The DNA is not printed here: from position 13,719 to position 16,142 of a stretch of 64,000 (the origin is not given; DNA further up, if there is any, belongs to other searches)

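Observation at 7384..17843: Low-GC operon encoding only secreted proteins, inserted between metG and a native exoprotein locus, with no mobility genes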

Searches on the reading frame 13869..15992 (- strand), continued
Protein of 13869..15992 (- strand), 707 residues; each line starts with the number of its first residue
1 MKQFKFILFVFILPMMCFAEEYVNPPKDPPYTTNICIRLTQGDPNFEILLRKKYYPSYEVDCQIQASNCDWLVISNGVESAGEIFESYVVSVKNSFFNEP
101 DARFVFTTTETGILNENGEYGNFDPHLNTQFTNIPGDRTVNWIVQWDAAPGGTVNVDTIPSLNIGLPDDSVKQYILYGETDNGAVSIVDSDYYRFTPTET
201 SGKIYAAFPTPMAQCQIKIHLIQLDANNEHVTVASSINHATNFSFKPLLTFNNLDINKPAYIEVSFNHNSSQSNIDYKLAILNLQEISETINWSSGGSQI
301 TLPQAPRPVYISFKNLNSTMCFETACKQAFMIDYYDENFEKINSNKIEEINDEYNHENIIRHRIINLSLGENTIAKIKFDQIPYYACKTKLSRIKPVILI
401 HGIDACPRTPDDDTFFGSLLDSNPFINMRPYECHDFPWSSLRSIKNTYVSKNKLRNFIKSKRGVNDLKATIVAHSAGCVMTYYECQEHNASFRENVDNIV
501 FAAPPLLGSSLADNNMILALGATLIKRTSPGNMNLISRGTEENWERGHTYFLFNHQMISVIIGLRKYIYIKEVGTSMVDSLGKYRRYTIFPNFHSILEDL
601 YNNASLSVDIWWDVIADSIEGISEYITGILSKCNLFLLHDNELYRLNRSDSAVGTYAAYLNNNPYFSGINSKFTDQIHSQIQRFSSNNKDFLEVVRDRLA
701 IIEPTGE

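Call 65: search_protein_families(library=pfam, proteins=[L059:3867-6065:+, L059:6062-7207:+, L059:7410-9650:+, L055:4349-6769:+, L052:7862-10000:+], max_evalue=0.01)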
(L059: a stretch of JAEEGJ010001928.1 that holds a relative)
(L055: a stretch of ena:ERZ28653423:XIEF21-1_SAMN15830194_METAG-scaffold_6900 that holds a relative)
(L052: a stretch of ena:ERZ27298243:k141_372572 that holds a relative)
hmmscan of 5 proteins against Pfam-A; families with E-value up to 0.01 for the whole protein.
L059:3867-6065:+ (732 aa): 0 families

L059:6062-7207:+ (381 aa): 2 families
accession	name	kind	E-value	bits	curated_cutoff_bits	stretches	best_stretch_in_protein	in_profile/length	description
PF05345.18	He_PIG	-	7.1e-07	30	24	1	319-354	46-84/96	Putative Ig domain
PF18884.5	TSP3_bac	-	0.0018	18.5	25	1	257-278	1-22/22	Bacterial TSP3 repeat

L059:7410-9650:+ (746 aa): 0 families

L055:4349-6769:+ (806 aa): 0 families

L052:7862-10000:+ (712 aa): 0 families

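Call 67: search_protein_representatives(alignment_id=A1)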
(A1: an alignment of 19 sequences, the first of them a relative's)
Query: 19 sequences, 699 profile positions. Proteins with E-value up to 0.001 (for the whole library): 61; up to 1e-10: 43; up to 1e-30: 10. The best 61 are listed.
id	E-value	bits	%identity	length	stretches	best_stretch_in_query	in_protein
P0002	0.0e+00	1055.0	-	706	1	1-697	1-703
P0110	4.7e-288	974.0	-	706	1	1-699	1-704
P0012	8.2e-269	910.3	-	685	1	1-699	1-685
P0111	1.2e-239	814.0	-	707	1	4-697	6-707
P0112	7.6e-228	774.9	-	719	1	5-697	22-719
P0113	8.9e-188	642.5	-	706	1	6-697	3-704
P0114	3.5e-179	614.1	-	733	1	6-697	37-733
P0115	7.0e-46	173.5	-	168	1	534-696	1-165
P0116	3.0e-35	138.3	-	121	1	443-527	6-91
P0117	4.3e-31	124.6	-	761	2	320-567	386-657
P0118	9.7e-29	116.8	-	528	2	316-565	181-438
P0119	2.9e-28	115.3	-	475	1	301-566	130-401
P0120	3.0e-27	111.9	-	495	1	301-574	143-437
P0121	3.3e-27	111.8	-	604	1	352-570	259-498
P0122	6.0e-27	110.9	-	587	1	320-567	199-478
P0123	8.6e-27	110.4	-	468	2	307-549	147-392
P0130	3.1e-25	105.2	-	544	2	392-567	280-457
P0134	5.0e-20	88.1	-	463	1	307-546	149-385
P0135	3.5e-19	85.2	-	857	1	307-547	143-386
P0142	2.4e-14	69.3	-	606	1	353-548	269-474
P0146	1.3e-11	60.2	-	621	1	378-544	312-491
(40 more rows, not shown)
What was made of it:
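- Seven full-length lip representatives among 1.84e9 (call 67).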

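Call 68: search_protein_families(library=pfam, proteins=[P0117, P0118, P0119, P0121, P0123, P0130, P0134, P0135, P0142, P0146], max_evalue=0.01)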
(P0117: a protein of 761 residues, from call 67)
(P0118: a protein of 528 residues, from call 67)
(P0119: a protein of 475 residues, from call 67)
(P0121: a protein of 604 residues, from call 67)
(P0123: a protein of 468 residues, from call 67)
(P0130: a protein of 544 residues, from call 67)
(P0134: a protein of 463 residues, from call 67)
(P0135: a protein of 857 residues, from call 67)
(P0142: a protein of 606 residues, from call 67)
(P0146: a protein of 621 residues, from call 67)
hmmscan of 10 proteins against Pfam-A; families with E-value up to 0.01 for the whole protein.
P0117 (761 aa): 4 families
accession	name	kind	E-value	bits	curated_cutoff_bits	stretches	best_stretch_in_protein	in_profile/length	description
PF07819.20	PGAP1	-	0.0017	18.6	24.3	1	555-594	92-132/233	PGAP1-like alpha/beta domain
PF01909.29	NTP_transf_2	-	0.0031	18.3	21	1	49-95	9-48/93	Nucleotidyltransferase domain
PF18765.7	Polbeta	-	0.0031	18.1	26.9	1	52-117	9-67/93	Polymerase beta, Nucleotidyltransferase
PF02089.21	Palm_thioest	-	0.005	17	26.8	0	472-598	1-117/254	Palmitoyl protein thioesterase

P0118 (528 aa): 0 families

P0119 (475 aa): 0 families

P0121 (604 aa): 1 family
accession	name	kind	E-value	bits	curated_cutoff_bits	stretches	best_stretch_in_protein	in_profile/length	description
PF12697.13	Abhydrolase_6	-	0.00027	22.1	26.3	1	303-421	1-93/217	Alpha/beta hydrolase family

P0123 (468 aa): 2 families
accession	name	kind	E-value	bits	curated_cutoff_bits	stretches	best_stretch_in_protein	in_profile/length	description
PF02450.21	LCAT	-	0.003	17.3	21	1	303-374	107-182/392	Lecithin:cholesterol acyltransferase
PF13114.12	RecO_N_2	-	0.0065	16.6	27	0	182-211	23-52/71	RecO N terminal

P0130 (544 aa): 0 families

P0134 (463 aa): 3 families
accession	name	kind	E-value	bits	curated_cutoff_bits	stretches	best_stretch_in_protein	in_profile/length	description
PF02450.21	LCAT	-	2.9e-06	27.2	21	1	285-355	92-165/392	Lecithin:cholesterol acyltransferase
PF07819.20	PGAP1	-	0.00074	19.8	24.3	1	306-359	80-136/233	PGAP1-like alpha/beta domain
PF00561.26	Abhydrolase_1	-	0.0044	17.1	25.8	0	315-354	70-108/245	alpha/beta hydrolase fold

P0135 (857 aa): 3 families
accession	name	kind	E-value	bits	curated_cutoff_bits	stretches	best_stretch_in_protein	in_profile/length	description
PF02450.21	LCAT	-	0.00045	20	21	1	295-358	101-169/392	Lecithin:cholesterol acyltransferase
PF18884.5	TSP3_bac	-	0.0036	17.6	25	1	728-749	1-22/22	Bacterial TSP3 repeat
PF12697.13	Abhydrolase_6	-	0.007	17.5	26.3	0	239-331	1-84/217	Alpha/beta hydrolase family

P0142 (606 aa): 7 families
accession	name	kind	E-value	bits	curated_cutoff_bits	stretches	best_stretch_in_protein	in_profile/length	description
PF07819.20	PGAP1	-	2e-06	28.2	24.3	1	393-441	82-135/233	PGAP1-like alpha/beta domain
PF00561.26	Abhydrolase_1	-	1e-05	25.7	25.8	1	396-457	65-122/245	alpha/beta hydrolase fold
PF12146.15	Hydrolase_4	-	3.6e-05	23.6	27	1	391-462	67-139/239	Serine aminopeptidase, S33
PF05057.20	DUF676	-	7.9e-05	22.7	20.3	1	312-463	8-152/217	Putative serine esterase (DUF676)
PF12697.13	Abhydrolase_6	-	0.0024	19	26.3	1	384-516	63-155/217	Alpha/beta hydrolase family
PF02450.21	LCAT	-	0.0033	17.1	21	1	397-438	118-165/392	Lecithin:cholesterol acyltransferase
PF01764.32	Lipase_3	-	0.0047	17.3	22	1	374-446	37-115/140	Lipase (class 3)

P0146 (621 aa): 10 families
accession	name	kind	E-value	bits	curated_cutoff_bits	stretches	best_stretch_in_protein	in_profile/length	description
PF00561.26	Abhydrolase_1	-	7.3e-08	32.8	25.8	1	409-475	59-123/245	alpha/beta hydrolase fold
PF07819.20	PGAP1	-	5.8e-07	29.9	24.3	1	408-476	78-150/233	PGAP1-like alpha/beta domain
PF12697.13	Abhydrolase_6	-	7.6e-07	30.4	26.3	1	330-489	1-125/217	Alpha/beta hydrolase family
PF02450.21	LCAT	-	2.1e-06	27.7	21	1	411-460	114-166/392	Lecithin:cholesterol acyltransferase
PF12146.15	Hydrolase_4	-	7.1e-06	25.9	27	1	408-477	65-133/239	Serine aminopeptidase, S33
PF05057.20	DUF676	-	0.00038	20.5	20.3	1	413-479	71-151/217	Putative serine esterase (DUF676)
PF01083.28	Cutinase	-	0.00076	19.9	25.9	1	409-462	69-124/173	Cutinase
PF10230.15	LIDHydrolase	-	0.0015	18.8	27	1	409-452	72-116/262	Lipid-droplet associated hydrolase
PF05990.18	DUF900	-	0.0043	17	20.5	1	409-468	84-148/232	Alpha/beta hydrolase of unknown function (DUF900)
PF02089.21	Palm_thioest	-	0.0097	16.1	26.8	0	365-463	26-117/254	Palmitoyl protein thioesterase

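Call 84: search_protein_families(library=padloc, proteins=[window:13869-15992:-], max_evalue=0.01)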
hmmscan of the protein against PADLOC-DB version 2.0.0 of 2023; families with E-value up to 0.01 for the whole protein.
window:13869-15992:- (707 aa): 0 families

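Call 86: search_dna_similar(query=window:13869-15992:-, collection=plasmids, mode=protein, max_evalue=0.001, max_rows=10)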
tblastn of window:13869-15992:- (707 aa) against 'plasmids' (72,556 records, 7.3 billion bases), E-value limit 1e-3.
No match.
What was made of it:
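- Tried and rejected: Plasmid origin: no lip_707 relative in PLSDB (call 86).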
